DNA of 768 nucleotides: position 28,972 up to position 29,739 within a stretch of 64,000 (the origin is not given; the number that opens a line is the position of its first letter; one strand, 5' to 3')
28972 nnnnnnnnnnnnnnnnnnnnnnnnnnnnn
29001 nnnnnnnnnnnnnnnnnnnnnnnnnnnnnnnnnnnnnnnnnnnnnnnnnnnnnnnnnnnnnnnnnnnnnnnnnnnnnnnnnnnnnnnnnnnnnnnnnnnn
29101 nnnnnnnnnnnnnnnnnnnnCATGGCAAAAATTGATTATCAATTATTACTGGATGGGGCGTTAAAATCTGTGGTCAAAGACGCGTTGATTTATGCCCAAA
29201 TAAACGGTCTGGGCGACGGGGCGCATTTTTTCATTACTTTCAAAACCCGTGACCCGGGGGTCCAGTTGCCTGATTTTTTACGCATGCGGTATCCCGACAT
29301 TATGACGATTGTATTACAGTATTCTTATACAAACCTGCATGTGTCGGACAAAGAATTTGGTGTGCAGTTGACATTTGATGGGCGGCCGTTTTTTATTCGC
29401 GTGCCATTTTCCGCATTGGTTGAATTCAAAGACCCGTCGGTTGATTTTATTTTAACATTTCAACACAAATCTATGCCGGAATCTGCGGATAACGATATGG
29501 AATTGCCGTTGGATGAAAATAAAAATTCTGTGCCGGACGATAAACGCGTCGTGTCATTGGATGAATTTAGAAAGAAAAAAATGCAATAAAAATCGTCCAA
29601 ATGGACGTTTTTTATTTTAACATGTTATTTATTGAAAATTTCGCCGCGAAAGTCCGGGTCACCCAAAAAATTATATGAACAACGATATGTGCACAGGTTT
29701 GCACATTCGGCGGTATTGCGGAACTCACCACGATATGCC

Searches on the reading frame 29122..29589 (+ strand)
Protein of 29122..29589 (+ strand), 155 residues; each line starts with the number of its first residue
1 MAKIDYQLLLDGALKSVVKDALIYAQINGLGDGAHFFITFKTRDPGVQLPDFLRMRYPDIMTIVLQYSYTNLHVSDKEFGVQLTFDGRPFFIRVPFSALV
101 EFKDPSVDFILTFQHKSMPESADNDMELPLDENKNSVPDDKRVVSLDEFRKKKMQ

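Call 92: search_protein_families(library=pfam, proteins=[window:29122-29589:+], max_evalue=0.001)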
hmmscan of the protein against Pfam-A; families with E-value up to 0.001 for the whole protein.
window:29122-29589:+ (155 aa): 1 family
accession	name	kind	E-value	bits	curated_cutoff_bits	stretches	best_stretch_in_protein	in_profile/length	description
PF04386.18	SspB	-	3.7e-29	102.2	27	1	12-134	5-127/156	Stringent starvation protein B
